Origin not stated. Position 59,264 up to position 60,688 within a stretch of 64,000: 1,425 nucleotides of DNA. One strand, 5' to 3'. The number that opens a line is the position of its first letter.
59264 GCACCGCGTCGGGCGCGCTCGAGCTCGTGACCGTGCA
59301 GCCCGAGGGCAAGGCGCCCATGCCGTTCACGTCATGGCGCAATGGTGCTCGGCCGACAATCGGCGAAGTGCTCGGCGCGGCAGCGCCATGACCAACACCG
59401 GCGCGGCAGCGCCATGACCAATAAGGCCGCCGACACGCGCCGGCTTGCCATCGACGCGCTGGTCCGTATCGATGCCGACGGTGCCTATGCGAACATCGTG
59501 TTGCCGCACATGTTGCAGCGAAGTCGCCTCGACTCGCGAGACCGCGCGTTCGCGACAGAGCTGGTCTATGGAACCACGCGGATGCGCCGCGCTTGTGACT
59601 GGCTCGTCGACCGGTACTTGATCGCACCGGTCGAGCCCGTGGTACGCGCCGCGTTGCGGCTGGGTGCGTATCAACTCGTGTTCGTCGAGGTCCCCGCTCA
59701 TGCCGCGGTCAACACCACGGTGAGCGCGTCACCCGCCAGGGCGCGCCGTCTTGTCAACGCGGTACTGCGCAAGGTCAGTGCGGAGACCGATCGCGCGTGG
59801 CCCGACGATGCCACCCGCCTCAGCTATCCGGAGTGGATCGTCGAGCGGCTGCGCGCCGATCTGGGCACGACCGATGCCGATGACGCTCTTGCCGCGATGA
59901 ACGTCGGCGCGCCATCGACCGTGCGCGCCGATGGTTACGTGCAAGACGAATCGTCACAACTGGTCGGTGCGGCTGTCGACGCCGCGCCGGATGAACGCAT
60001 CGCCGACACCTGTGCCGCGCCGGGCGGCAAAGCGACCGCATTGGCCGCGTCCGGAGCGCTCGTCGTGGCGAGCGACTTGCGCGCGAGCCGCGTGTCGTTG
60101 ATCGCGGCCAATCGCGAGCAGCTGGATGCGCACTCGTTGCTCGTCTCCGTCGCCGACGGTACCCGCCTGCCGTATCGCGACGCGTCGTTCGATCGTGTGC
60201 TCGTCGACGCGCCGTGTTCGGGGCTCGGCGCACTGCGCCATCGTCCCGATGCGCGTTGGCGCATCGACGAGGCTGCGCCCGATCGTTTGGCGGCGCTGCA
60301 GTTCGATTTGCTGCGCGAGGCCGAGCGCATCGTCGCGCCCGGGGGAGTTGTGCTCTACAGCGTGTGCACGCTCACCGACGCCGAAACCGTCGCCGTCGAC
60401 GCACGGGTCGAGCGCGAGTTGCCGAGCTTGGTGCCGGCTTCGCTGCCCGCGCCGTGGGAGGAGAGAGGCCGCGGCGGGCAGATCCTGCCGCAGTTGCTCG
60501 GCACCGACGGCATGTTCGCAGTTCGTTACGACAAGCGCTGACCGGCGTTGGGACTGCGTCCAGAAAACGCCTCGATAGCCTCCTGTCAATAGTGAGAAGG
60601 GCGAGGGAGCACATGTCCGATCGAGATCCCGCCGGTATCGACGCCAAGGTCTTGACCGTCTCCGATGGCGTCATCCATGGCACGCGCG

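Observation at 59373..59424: fmt-rsmB: a 26-nt duplication of the ATGA junction creates a 9-codon bridging ORF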

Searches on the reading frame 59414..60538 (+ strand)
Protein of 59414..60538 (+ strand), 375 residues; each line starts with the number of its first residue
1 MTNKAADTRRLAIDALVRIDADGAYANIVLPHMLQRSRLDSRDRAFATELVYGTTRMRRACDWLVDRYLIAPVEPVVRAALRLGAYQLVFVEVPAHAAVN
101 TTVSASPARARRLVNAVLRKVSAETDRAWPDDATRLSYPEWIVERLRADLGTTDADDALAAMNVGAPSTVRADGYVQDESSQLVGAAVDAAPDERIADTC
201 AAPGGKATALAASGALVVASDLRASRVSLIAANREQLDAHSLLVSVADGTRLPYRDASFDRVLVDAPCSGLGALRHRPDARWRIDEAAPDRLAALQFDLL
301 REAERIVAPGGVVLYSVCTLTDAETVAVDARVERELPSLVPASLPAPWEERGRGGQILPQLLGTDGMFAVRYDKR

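Call 7: find_related_loci(query=window:59414-60538:+, collection=genome_contigs, flank=3000)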
Query window:59414-60538:+ (375 aa) in genome_contigs; peptide patterns used: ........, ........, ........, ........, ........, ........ (x = any residue, [..] = any of these).
165 stretches matched a pattern; 86 encode a relative of the query (tblastn E <= 1e-3); the best 80 are kept; 80 distinct loci.
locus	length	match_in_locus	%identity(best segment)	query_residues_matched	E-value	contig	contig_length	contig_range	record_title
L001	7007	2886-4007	86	1-374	0e+0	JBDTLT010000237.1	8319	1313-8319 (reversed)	MAG: Acidimicrobiales bacterium isolate cluster3_bin.108 NODE_41705_length_8319_cov_13.316312, whole genome shotgun sequ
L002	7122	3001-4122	87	1-374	0e+0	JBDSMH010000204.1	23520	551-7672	MAG: Acidimicrobiales bacterium isolate cluster1_bin.389 k127_12493811, whole genome shotgun sequence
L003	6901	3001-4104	57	7-372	2e-124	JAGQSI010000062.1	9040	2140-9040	MAG: Acidimicrobiales bacterium isolate HKST-UBA03 NODE_62_length_9040_cov_3.466139, whole genome shotgun sequence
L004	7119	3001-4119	63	7-375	3e-123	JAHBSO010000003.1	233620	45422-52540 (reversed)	MAG: Actinomycetota bacterium isolate ACE_ACT3 ACT3_3, whole genome shotgun sequence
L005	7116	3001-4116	58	6-367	2e-122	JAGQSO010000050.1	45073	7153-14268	MAG: Acidimicrobiales bacterium isolate HKST-UBA09 k127_357350, whole genome shotgun sequence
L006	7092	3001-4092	59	9-371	4e-122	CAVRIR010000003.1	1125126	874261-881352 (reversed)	MAG: uncultured Acidimicrobiia bacterium isolate MFD05841.bin.1.39 genome assembly, contig: contig_18280, whole genome s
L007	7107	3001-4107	58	7-374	1e-121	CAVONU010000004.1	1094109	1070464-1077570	MAG: uncultured Acidimicrobiales bacterium isolate MFD09964.bin.1.195 genome assembly, contig: contig_19582, whole genom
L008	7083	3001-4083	60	9-371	5e-121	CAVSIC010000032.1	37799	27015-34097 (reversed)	MAG: uncultured Microthrixaceae bacterium isolate MFD01275.bin.3.280 genome assembly, contig: contig_4370, whole genome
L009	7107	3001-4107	56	3-371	7e-120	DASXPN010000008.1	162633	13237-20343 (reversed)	MAG TPA_asm: Acidimicrobiales bacterium isolate SMAG_U5409 k141_1934497, whole genome shotgun sequence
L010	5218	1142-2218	55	9-367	2e-115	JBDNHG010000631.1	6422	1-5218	MAG: Acidimicrobiales bacterium isolate concoct.245.ELB k141_1096377, whole genome shotgun sequence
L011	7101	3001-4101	59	7-372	3e-115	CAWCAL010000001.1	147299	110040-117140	MAG: uncultured Acidimicrobiales bacterium isolate MFD03804.bin.2.67 genome assembly, contig: contig_1206, whole genome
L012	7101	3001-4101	58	8-372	1e-113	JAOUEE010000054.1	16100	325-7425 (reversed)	MAG: Acidimicrobiia bacterium isolate 4_1_Jan_SF_Bin55 4_1_Jan_SF_Bin55_scaffold_1299_c1, whole genome shotgun sequence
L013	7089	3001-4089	57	5-367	2e-113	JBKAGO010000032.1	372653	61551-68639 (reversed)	MAG: Acidimicrobiales bacterium isolate Ske_MAG14 Ske_MAG14_0032, whole genome shotgun sequence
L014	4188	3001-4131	53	9-368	2e-113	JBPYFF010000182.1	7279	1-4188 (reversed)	MAG: Acidimicrobiales bacterium isolate Bin.007.fastaField_pasture_P3 k127_3284225, whole genome shotgun sequence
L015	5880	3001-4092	57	9-374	7e-113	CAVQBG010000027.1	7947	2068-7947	MAG: Ilumatobacteraceae bacterium isolate MFD09964.bin.1.297 genome assembly, contig: contig_77953, whole genome shotgun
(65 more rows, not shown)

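Call 13: find_homologous_proteins(query=window:59414-60538:+, max_evalue=1e-100)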
Query window:59414-60538:+ (375 aa): 4183 proteins with E <= 1e-100 among 8000 candidates; the best 120 are listed.
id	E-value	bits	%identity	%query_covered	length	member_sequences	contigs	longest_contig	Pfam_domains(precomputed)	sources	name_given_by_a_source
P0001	1.0e-235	799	100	100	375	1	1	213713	PF01189.24,PF01029.24,PF08241.19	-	-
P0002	9.4e-214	727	91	100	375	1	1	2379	PF01189.24,PF01029.24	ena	-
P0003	3.5e-212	722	90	100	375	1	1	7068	PF13649.13,PF01189.24,PF01029.24,PF08241.19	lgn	-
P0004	2.0e-211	719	91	100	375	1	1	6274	PF13649.13,PF01189.24,PF01029.24,PF08241.19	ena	-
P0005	1.4e-204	697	88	100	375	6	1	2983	PF13649.13,PF01189.24,PF01029.24,PF08241.19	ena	-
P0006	1.1e-203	694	87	100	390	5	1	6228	PF01189.24,PF01029.24,PF08241.19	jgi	jgi:16S rRNA (cytosine967-C5)-methyltransferase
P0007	1.9e-203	693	86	100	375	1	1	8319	PF01189.24,PF01029.24,PF08241.19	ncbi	ncbi:MAG: transcription antitermination factor NusB [Acidimicrobiales bacterium]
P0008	2.4e-202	690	86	100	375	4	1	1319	PF01189.24,PF01029.24,PF08241.19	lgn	-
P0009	4.3e-201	685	87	100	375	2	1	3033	PF01189.24,PF01029.24,PF08241.19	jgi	jgi:16S rRNA (cytosine967-C5)-methyltransferase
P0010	6.2e-200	682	85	100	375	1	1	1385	PF13649.13,PF01189.24,PF01029.24,PF08241.19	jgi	jgi:16S rRNA (cytosine967-C5)-methyltransferase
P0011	3.6e-199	679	84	100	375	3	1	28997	PF13649.13,PF01189.24,PF01029.24,PF08241.19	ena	-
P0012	4.9e-197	672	83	100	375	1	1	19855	PF01189.24,PF01029.24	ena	-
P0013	5.6e-192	656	83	100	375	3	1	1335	PF13649.13,PF01189.24,PF01029.24,PF08241.19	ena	-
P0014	4.2e-191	653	82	100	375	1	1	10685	PF01189.24,PF01029.24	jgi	jgi:16S rRNA (cytosine967-C5)-methyltransferase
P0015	7.5e-191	652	81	100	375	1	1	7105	PF01189.24,PF01029.24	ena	-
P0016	6.2e-187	639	83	100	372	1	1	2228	PF01189.24,PF01029.24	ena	-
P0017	1.8e-186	637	81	100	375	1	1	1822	PF01189.24,PF01029.24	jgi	jgi:16S rRNA (cytosine967-C5)-methyltransferase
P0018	6.3e-185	632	79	100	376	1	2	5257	PF01189.24,PF01029.24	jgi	jgi:16S rRNA (cytosine967-C5)-methyltransferase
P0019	7.1e-148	510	82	77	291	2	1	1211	PF01189.24,PF01029.24,PF08241.19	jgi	jgi:16S rRNA (cytosine967-C5)-methyltransferase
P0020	1.2e-143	497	65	99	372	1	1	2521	PF13649.13,PF01189.24,PF01029.24,PF08241.19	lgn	-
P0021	7.8e-142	491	67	97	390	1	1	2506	PF01189.24,PF01029.24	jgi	jgi:16S rRNA (cytosine967-C5)-methyltransferase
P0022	3.2e-139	482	66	98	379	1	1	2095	PF01189.24,PF01029.24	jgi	jgi:16S rRNA (cytosine967-C5)-methyltransferase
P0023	1.6e-137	476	64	99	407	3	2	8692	PF01189.24,PF01029.24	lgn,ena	-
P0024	4.6e-137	475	65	97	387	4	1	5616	PF01189.24,PF01029.24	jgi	jgi:16S rRNA (cytosine967-C5)-methyltransferase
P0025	5.5e-136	471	64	97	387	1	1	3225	PF01189.24,PF01029.24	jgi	jgi:16S rRNA (cytosine967-C5)-methyltransferase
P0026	2.8e-135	469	63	97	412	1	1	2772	PF01189.24,PF01029.24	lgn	-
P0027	3.5e-135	469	63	99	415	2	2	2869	PF01189.24,PF01029.24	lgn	-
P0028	3.6e-135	469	63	100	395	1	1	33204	PF01189.24,PF01029.24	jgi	jgi:16S rRNA (cytosine967-C5)-methyltransferase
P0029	6.6e-135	468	63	98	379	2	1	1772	PF01189.24,PF01029.24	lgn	-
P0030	2.1e-134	466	65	98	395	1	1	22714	PF01189.24,PF01029.24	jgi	jgi:16S rRNA (cytosine967-C5)-methyltransferase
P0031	2.2e-133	463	63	99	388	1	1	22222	PF01189.24,PF01029.24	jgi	jgi:16S rRNA (cytosine967-C5)-methyltransferase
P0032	5.9e-133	461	60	99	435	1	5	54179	PF13649.13,PF01189.24,PF01029.24,PF08241.19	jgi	jgi:16S rRNA (cytosine967-C5)-methyltransferase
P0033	4.0e-132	459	63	97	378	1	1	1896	PF01189.24,PF01029.24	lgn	-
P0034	2.7e-131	456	64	97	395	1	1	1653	PF01189.24,PF01029.24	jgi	jgi:16S rRNA (cytosine967-C5)-methyltransferase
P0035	4.8e-131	455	61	98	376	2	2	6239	PF01189.24,PF01029.24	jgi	jgi:16S rRNA (cytosine967-C5)-methyltransferase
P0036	1.5e-130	453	73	85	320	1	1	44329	PF01189.24,PF01029.24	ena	-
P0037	2.7e-129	449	63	99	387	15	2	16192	PF01189.24,PF01029.24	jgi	jgi:16S rRNA (cytosine967-C5)-methyltransferase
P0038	4.5e-129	449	60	97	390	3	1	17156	PF01189.24,PF01029.24,PF08241.19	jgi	jgi:16S rRNA (cytosine967-C5)-methyltransferase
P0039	8.1e-129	448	62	97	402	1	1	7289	PF01189.24,PF01029.24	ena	-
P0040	9.6e-129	448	60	98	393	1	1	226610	PF01189.24,PF01029.24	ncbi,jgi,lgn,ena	-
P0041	2.0e-128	447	61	97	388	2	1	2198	PF13649.13,PF01189.24,PF01029.24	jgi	jgi:16S rRNA (cytosine967-C5)-methyltransferase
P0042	3.0e-128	446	61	98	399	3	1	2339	PF13847.13,PF13649.13,PF01189.24,PF01029.24,PF08241.19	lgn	-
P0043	1.6e-127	444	63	98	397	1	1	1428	PF13649.13,PF01189.24,PF01029.24,PF08241.19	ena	-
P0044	2.0e-127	443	61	99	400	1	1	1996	PF01189.24,PF01029.24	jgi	jgi:16S rRNA (cytosine967-C5)-methyltransferase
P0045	2.0e-127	443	61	98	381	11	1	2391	PF13649.13,PF01189.24,PF01029.24,PF08241.19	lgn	-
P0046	3.7e-127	442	62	97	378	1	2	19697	PF01189.24,PF01029.24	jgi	-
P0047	3.8e-127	442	61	99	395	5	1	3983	PF01189.24,PF01029.24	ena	-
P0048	5.3e-127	442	61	98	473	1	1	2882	PF13847.13,PF13649.13,PF01189.24,PF01029.24,PF08241.19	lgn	-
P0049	5.5e-127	442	62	99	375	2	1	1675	PF01189.24,PF01029.24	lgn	-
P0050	8.6e-127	441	62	98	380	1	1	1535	PF01189.24,PF01029.24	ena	-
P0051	1.2e-126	441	61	98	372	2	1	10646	PF01189.24,PF01029.24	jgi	jgi:16S rRNA (cytosine967-C5)-methyltransferase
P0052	2.2e-126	440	61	99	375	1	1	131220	PF01189.24,PF01029.24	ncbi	-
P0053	2.4e-126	440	62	98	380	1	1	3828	PF01189.24,PF01029.24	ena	-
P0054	2.8e-126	439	61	99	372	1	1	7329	PF01189.24,PF01029.24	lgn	-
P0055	2.8e-126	439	60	98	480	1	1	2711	PF13847.13,PF13649.13,PF01189.24,PF01029.24,PF08241.19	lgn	-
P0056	4.3e-126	439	63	97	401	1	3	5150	PF01189.24,PF01029.24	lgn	-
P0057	4.5e-126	439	60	99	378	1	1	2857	PF13649.13,PF01189.24,PF01029.24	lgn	-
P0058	4.6e-126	439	60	98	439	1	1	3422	PF13649.13,PF01189.24,PF01029.24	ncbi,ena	-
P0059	5.6e-126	438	61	98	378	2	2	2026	PF13649.13,PF01189.24,PF01029.24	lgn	-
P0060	5.8e-126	438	62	98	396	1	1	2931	PF13649.13,PF01189.24,PF01029.24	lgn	-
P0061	7.9e-126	438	61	97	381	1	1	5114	PF13649.13,PF01189.24,PF01029.24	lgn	-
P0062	8.0e-126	438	62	97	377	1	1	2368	PF01189.24,PF01029.24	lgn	-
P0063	8.9e-126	438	57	97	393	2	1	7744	PF01189.24,PF01029.24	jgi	jgi:16S rRNA (cytosine967-C5)-methyltransferase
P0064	1.1e-125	438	62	98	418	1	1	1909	PF13649.13,PF01189.24,PF01029.24,PF08241.19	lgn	-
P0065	1.3e-125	437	62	96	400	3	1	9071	PF01189.24,PF01029.24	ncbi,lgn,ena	-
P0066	1.4e-125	437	62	97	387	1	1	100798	PF13649.13,PF01189.24,PF01029.24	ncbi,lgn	ncbi:MAG: transcription antitermination factor NusB [Acidimicrobiales bacterium]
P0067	1.4e-125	437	62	100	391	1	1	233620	PF01189.24,PF01029.24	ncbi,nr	ncbi:MAG: rRNA cytosine-C5-methyltransferase [Actinobacteria bacterium]|nr:rRNA cytosine-C5-methyltr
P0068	1.4e-125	437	58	99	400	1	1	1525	PF01189.24,PF01029.24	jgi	jgi:16S rRNA (cytosine967-C5)-methyltransferase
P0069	1.7e-125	437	62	97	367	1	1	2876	PF01189.24,PF01029.24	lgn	-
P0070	1.7e-125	437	62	98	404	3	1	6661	PF01189.24,PF01029.24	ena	-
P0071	1.8e-125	437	61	98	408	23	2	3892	PF13649.13,PF01189.24,PF01029.24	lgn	-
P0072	1.9e-125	437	61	98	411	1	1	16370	PF13649.13,PF01189.24,PF01029.24,PF08241.19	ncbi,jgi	jgi:16S rRNA (cytosine967-C5)-methyltransferase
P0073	2.0e-125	437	60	97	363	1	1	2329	PF01189.24,PF01029.24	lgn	-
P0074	2.5e-125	436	66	86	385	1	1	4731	PF01189.24,PF01029.24,PF08241.19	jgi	jgi:16S rRNA (cytosine967-C5)-methyltransferase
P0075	2.6e-125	436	60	97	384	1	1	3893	PF13649.13,PF01189.24,PF01029.24,PF08241.19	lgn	-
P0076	2.6e-125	436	60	99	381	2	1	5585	PF01189.24,PF01029.24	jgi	-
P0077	2.9e-125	436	62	98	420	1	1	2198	PF01189.24,PF01029.24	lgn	-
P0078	3.2e-125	436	61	98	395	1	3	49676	PF01189.24,PF01029.24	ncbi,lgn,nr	ncbi:MAG TPA: transcription antitermination factor NusB [Acidimicrobiales bacterium]|nr:transcriptio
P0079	3.5e-125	436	58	98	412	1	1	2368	PF01189.24,PF01029.24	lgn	-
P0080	3.8e-125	436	60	97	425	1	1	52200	PF01189.24,PF01029.24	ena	-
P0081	4.0e-125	436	61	97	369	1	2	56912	PF01189.24,PF01029.24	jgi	-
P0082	4.0e-125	436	59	97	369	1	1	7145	PF13649.13,PF01189.24,PF01029.24,PF08241.19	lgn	-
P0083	4.6e-125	435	62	99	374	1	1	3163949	PF01189.24,PF01029.24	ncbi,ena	-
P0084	4.6e-125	435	63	95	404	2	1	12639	PF13649.13,PF01189.24,PF01029.24,PF08241.19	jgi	jgi:16S rRNA (cytosine967-C5)-methyltransferase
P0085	4.7e-125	435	60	99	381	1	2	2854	PF01189.24,PF01029.24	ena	-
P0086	5.0e-125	435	61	95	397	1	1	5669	PF13649.13,PF01189.24,PF01029.24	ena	-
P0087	5.2e-125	435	63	98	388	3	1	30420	PF13649.13,PF01189.24,PF01029.24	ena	-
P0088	5.5e-125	435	62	98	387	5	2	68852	PF13649.13,PF01189.24,PF01029.24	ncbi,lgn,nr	ncbi:MAG: hypothetical protein KDB04_11185 [Acidimicrobiales bacterium]|nr:hypothetical protein [Aci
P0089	5.6e-125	435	62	97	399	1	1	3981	PF01189.24,PF01029.24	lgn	-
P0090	5.8e-125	435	59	98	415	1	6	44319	PF01189.24,PF01029.24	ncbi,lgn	-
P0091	7.0e-125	435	60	98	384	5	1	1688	PF01189.24,PF01029.24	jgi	-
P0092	7.1e-125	435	61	98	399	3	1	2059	PF01189.24,PF01029.24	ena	-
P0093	1.2e-124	434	63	96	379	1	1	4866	PF01189.24,PF01029.24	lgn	-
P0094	1.3e-124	434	61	98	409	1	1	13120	PF01189.24,PF01029.24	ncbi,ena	-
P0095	1.4e-124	434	61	97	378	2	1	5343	PF01189.24,PF01029.24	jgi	jgi:16S rRNA (cytosine967-C5)-methyltransferase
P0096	1.5e-124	434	62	98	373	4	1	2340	PF01189.24,PF01029.24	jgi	jgi:16S rRNA (cytosine967-C5)-methyltransferase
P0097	1.6e-124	434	60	94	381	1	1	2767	PF01189.24,PF01029.24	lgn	-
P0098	1.7e-124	434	60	96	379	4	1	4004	PF01189.24,PF01029.24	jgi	jgi:16S rRNA (cytosine967-C5)-methyltransferase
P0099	1.8e-124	433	60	98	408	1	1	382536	PF01189.24,PF01029.24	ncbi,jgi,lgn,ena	-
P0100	2.3e-124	433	60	99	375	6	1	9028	PF01189.24,PF01029.24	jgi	jgi:16S rRNA (cytosine967-C5)-methyltransferase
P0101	2.5e-124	433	62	97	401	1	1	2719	PF01189.24,PF01029.24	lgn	-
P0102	2.6e-124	433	59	99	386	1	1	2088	PF01189.24,PF01029.24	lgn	-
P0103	3.0e-124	433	61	100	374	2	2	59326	PF01189.24,PF01029.24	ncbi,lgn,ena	-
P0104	4.5e-124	432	61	97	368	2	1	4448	PF01189.24,PF01029.24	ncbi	-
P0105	4.9e-124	432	57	97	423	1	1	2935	PF13649.13,PF01189.24,PF01728.26,PF01029.24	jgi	jgi:16S rRNA (cytosine967-C5)-methyltransferase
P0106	5.1e-124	432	59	97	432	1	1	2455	PF01189.24,PF01029.24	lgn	-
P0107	5.5e-124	432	60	99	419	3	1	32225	PF01189.24,PF01029.24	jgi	-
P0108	6.0e-124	432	59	97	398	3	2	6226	PF01189.24,PF01029.24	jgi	jgi:16S rRNA (cytosine967-C5)-methyltransferase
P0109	6.5e-124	432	60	96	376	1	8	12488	PF01189.24,PF01029.24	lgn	-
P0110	6.5e-124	432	59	98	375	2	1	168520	PF01189.24,PF01029.24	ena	-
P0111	6.9e-124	432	60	98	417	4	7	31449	PF13649.13,PF01189.24,PF01728.26,PF01029.24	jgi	jgi:16S rRNA (cytosine967-C5)-methyltransferase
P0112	6.9e-124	432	61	100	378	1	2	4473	PF01189.24,PF01029.24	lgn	-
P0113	7.2e-124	432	59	98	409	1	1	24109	PF01189.24,PF01029.24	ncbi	-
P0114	7.6e-124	431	63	97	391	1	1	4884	PF01189.24,PF01029.24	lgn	-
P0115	7.6e-124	431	61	98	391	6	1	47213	PF01189.24,PF01029.24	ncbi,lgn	-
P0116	7.9e-124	431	62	97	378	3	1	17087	PF13649.13,PF01189.24,PF01029.24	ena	-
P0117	8.2e-124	431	60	96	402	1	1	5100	PF01189.24,PF01029.24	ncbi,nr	ncbi:MAG: rRNA cytosine-C5-methyltransferase [Actinobacteria bacterium]|nr:rRNA cytosine-C5-methyltr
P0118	8.5e-124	431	59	98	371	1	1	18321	PF01189.24,PF01029.24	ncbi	-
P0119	9.9e-124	431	61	95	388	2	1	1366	PF01189.24,PF01029.24,PF08241.19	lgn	-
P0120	1.0e-123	431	61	97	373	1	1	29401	PF01189.24,PF01029.24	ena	-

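Call 14: find_encoding_contigs(protein=P0018, flank=1500, max_places=2)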
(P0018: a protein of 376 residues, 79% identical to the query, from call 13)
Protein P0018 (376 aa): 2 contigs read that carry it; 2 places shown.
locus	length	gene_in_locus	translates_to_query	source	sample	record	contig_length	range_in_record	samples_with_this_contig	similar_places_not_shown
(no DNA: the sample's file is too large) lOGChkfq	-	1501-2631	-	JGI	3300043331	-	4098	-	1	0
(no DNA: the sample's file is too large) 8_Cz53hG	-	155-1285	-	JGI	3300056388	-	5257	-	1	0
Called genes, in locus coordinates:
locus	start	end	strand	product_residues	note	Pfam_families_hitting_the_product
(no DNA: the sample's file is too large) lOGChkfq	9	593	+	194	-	PF01327:Pep_deformylase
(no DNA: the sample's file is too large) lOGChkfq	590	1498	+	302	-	PF00551:Formyl_trans_N, PF02911:Formyl_trans_C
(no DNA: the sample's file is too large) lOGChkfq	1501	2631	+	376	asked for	PF01029:NusB, PF01189:Methyltr_RsmB-F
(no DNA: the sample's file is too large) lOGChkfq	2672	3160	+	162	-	PF00994:MoCF_biosynth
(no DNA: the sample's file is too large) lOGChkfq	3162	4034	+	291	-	?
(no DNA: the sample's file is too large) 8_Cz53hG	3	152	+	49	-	?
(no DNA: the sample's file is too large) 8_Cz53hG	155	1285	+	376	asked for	PF01029:NusB, PF01189:Methyltr_RsmB-F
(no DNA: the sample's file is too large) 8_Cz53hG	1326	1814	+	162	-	PF00994:MoCF_biosynth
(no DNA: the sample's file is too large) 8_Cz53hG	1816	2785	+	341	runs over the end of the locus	PF00383:dCMP_cyt_deam_1, PF14437:MafB19-deam, PF01872:RibD_C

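Call 15: find_encoding_contigs(protein=P0015, flank=1500, max_places=2)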
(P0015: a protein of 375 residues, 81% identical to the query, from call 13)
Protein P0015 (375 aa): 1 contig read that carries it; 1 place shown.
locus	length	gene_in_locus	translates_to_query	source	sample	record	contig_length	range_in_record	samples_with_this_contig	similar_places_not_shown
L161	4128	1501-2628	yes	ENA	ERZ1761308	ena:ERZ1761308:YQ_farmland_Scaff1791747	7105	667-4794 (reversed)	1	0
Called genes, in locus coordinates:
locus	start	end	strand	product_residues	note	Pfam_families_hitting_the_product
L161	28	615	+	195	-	PF01327:Pep_deformylase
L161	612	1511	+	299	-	PF00551:Formyl_trans_N, PF02911:Formyl_trans_C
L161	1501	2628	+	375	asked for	PF01029:NusB, PF01189:Methyltr_RsmB-F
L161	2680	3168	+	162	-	PF00994:MoCF_biosynth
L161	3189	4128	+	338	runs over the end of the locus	PF00383:dCMP_cyt_deam_1, PF14437:MafB19-deam, PF01872:RibD_C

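Call 16: find_encoding_contigs(protein=P0014, flank=1500, max_places=2)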
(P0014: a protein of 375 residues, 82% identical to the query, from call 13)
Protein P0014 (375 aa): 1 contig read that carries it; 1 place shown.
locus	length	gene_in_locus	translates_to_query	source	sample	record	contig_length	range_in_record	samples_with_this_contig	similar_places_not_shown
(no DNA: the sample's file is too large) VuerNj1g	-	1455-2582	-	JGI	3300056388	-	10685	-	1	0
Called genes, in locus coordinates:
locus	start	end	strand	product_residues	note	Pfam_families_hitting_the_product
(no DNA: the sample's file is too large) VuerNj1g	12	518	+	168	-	PF01327:Pep_deformylase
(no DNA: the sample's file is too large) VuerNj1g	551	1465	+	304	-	PF00551:Formyl_trans_N, PF02911:Formyl_trans_C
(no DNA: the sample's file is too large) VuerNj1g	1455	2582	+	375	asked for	PF01029:NusB, PF01189:Methyltr_RsmB-F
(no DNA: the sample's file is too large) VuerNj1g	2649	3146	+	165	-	PF00994:MoCF_biosynth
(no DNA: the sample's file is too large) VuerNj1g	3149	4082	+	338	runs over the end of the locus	PF00383:dCMP_cyt_deam_1, PF14437:MafB19-deam, PF01872:RibD_C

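Call 17: find_encoding_contigs(protein=P0012, flank=1500, max_places=2)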
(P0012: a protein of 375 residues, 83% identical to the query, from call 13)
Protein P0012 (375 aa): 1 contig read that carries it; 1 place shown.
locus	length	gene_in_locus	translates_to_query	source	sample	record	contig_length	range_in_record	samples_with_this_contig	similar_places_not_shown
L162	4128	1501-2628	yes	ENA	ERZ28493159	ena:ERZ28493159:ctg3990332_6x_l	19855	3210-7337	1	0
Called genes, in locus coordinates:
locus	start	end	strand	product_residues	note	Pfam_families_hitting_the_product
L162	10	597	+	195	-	PF01327:Pep_deformylase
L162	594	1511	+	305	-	PF00551:Formyl_trans_N, PF02911:Formyl_trans_C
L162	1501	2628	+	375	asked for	PF01029:NusB, PF01189:Methyltr_RsmB-F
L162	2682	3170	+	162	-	PF00994:MoCF_biosynth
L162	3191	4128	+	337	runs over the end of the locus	PF00383:dCMP_cyt_deam_1, PF14437:MafB19-deam, PF01872:RibD_C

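Call 18: find_encoding_contigs(protein=P0011, flank=1500, max_places=2)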
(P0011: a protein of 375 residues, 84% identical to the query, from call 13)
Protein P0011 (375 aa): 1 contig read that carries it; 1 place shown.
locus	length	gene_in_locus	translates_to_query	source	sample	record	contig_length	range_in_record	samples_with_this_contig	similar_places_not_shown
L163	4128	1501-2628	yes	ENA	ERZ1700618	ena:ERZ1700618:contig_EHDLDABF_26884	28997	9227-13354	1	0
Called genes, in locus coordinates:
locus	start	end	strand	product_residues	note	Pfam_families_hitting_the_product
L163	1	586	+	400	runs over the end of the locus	PF01327:Pep_deformylase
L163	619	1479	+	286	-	PF00551:Formyl_trans_N, PF02911:Formyl_trans_C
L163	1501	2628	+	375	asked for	PF01029:NusB, PF01189:Methyltr_RsmB-F, PF08241:Methyltransf_11 (faint), PF13649:Methyltransf_25 (faint)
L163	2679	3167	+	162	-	PF00994:MoCF_biosynth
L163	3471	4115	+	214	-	PF01872:RibD_C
